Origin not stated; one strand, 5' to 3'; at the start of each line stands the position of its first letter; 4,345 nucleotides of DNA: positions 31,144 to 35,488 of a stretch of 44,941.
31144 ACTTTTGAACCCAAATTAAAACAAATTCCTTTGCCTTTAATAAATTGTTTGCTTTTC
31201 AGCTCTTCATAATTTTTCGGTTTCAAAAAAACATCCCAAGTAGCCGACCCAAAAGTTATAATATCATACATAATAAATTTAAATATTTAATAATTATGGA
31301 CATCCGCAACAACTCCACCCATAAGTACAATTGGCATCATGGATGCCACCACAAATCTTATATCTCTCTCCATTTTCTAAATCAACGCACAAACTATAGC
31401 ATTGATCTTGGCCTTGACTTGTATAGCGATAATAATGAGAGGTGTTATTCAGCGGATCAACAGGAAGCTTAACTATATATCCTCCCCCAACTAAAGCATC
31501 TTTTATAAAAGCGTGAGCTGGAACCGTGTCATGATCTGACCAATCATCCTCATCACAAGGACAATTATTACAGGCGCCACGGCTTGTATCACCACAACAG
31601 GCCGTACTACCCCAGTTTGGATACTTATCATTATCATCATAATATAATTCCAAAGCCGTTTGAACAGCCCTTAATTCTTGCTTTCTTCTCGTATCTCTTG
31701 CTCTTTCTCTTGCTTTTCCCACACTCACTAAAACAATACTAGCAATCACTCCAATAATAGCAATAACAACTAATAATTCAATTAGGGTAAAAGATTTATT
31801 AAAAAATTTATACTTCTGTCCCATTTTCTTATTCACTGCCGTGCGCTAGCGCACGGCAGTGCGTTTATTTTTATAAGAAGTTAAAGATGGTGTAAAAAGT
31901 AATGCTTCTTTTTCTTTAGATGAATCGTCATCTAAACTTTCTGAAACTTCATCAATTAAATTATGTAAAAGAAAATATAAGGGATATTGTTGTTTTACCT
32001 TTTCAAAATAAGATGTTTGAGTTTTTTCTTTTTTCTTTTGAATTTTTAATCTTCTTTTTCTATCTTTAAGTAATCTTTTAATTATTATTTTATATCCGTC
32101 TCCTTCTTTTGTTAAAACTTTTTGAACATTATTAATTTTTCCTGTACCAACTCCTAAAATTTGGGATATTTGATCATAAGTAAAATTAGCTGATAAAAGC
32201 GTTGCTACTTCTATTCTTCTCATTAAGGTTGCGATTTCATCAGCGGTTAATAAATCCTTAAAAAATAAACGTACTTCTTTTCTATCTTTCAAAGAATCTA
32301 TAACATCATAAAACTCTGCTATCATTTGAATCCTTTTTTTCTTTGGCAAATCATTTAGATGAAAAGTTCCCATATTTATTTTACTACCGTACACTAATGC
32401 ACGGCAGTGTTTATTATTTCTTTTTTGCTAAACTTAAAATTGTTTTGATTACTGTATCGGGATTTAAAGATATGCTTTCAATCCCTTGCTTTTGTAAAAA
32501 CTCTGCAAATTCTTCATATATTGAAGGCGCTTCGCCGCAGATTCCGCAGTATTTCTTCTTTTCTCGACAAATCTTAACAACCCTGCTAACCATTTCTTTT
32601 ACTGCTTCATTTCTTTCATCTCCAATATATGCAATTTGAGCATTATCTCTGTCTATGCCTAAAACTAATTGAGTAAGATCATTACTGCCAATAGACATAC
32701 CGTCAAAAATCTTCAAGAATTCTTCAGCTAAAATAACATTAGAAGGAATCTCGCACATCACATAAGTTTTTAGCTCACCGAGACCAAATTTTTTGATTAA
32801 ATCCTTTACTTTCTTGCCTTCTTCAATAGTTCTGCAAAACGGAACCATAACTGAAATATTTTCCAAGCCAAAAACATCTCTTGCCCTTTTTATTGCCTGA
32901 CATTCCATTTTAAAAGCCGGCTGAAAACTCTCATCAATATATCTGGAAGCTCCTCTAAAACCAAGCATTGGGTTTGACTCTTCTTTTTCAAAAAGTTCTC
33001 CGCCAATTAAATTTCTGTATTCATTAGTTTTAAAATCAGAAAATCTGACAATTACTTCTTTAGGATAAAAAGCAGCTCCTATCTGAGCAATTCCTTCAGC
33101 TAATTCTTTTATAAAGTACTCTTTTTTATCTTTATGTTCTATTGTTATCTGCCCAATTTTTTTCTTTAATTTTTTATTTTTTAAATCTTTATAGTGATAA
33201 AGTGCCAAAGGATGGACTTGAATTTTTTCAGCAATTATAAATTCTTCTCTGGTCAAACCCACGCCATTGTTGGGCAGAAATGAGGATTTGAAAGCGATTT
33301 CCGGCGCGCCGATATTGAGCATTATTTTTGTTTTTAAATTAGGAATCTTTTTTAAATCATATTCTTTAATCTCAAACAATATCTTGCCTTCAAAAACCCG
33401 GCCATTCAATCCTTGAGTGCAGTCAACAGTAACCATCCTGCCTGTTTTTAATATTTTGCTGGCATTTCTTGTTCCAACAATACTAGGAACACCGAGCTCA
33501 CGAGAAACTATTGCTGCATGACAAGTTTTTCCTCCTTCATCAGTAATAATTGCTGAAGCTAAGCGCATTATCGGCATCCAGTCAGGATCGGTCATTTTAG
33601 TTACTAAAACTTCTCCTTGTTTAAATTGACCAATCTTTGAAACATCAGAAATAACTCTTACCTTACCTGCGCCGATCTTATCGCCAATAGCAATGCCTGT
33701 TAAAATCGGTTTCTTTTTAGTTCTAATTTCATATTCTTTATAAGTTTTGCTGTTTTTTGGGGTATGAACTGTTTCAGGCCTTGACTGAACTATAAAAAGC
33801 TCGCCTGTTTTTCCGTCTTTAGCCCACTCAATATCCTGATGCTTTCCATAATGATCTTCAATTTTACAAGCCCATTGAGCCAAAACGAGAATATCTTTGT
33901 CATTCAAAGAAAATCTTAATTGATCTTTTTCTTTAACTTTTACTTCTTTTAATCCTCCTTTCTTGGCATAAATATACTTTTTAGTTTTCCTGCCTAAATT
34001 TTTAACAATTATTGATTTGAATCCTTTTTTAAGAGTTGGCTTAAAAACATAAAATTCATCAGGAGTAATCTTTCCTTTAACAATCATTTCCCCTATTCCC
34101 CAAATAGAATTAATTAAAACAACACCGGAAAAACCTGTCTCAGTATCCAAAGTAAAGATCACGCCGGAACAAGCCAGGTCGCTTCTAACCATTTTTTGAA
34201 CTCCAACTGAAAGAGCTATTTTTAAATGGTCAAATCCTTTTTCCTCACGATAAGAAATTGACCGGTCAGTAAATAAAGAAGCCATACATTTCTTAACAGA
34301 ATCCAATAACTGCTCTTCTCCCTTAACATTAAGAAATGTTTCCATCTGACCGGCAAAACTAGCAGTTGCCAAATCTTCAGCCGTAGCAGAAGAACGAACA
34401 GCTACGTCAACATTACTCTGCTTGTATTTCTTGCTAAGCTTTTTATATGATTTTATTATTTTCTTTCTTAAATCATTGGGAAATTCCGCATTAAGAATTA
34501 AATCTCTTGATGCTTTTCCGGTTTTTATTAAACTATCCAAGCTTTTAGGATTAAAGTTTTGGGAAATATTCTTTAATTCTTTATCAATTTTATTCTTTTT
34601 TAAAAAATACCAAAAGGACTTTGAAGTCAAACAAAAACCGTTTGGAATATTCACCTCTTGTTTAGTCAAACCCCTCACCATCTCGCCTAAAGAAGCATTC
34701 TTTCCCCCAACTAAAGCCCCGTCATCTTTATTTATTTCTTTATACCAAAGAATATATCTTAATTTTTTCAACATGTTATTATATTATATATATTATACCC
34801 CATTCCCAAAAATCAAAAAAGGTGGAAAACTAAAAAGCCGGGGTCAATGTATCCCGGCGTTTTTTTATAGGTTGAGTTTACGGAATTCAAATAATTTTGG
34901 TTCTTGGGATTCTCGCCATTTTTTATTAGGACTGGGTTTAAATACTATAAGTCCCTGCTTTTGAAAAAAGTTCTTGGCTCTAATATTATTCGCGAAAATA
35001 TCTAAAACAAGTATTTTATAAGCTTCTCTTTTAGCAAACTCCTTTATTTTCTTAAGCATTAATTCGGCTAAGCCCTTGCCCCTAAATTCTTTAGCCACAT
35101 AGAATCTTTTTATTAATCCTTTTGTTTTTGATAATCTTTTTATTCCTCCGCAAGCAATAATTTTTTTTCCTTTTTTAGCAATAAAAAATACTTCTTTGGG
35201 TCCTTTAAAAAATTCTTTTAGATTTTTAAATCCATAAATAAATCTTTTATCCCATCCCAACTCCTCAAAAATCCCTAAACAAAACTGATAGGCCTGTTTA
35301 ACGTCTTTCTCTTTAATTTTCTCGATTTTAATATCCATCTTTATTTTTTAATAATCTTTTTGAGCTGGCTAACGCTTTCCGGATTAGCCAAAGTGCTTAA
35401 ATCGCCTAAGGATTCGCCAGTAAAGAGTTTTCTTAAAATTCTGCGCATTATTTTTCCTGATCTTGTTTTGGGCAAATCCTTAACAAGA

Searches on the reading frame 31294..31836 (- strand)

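Call 43: search_protein_families(library=pfam, proteins=[window:31294-31836:-], max_evalue=0.00001)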
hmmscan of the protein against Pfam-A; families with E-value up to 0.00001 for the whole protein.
window:31294-31836:- (180 aa): 2 families
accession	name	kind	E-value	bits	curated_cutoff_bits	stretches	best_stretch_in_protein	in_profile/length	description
PF07963.17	N_methyl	-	1e-06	28.5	21.2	1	14-36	5-27/27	Prokaryotic N-terminal methylation motif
PF08334.16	T2SSG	-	8.5e-06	26.2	21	0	41-74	4-37/108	Type II secretion system (T2SS), protein G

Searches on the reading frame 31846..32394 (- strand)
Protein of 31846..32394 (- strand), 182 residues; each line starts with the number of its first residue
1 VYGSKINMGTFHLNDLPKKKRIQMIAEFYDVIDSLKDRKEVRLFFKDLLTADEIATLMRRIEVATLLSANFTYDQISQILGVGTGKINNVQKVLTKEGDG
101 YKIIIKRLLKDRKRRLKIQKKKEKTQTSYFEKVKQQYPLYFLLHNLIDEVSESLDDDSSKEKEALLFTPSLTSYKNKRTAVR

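Call 44: search_protein_families(library=pfam, proteins=[window:31846-32394:-], max_evalue=0.00001)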
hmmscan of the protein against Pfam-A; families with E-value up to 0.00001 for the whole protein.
window:31846-32394:- (182 aa): 1 family
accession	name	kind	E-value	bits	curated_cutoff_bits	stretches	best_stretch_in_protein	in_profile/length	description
PF01371.25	Trp_repressor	-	3.1e-17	62.8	27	1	26-108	4-87/88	Trp repressor protein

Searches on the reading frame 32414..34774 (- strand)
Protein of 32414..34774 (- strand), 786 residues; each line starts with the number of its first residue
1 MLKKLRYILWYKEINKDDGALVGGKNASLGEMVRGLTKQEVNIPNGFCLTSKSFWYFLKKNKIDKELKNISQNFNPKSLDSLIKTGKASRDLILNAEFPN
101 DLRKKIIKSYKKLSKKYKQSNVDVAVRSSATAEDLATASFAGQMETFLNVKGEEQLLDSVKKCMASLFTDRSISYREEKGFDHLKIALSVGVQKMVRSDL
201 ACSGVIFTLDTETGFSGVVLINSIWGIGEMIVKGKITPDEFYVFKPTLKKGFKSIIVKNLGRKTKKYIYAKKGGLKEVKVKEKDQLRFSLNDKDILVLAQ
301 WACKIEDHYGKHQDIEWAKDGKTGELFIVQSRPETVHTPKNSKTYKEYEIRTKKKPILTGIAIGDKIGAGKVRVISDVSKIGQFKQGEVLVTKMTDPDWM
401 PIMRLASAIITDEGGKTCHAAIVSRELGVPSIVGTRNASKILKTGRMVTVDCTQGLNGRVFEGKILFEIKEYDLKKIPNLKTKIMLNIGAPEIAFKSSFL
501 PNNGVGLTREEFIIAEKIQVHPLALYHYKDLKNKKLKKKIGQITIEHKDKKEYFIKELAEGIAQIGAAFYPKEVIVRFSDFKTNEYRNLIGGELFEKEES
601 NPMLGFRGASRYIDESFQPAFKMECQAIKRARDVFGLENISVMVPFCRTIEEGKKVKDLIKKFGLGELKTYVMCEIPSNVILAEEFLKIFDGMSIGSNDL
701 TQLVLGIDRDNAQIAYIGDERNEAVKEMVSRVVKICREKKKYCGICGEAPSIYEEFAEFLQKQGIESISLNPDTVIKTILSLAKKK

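Call 44: search_protein_families(library=pfam, proteins=[window:32414-34774:-], max_evalue=0.00001)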
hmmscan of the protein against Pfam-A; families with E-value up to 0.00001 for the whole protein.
window:32414-34774:- (786 aa): 3 families
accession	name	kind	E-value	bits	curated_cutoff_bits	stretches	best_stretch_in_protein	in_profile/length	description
PF01326.24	PPDK_N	-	5.1e-117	391.3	27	1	21-347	3-322/328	Pyruvate phosphate dikinase, AMP/ATP-binding domain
PF02896.24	PEP-utilizers_C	-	2.6e-58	198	22.8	1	479-783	17-289/293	PEP-utilising enzyme, PEP-binding domain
PF00391.29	PEP-utilizers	-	5.9e-27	93.5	23.1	1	384-455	1-72/72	PEP-utilising enzyme, mobile domain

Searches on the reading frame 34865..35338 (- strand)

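Call 44: search_protein_families(library=pfam, proteins=[window:34865-35338:-], max_evalue=0.00001)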
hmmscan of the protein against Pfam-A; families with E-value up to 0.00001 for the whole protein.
window:34865-35338:- (157 aa): 4 families
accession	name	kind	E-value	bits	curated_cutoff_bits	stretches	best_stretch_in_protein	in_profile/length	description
PF00583.31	Acetyltransf_1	-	1e-17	64.9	20.7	1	24-129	5-115/116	Acetyltransferase (GNAT) family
PF13508.13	Acetyltransf_7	-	5.6e-13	49.5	27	1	48-129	2-81/84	Acetyltransferase (GNAT) domain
PF13673.13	Acetyltransf_10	-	3e-12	47.1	23.6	1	32-137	15-114/128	Acetyltransferase (GNAT) domain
PF13420.13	Acetyltransf_4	-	1.1e-06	29.2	24.3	1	38-129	39-133/155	Acetyltransferase (GNAT) domain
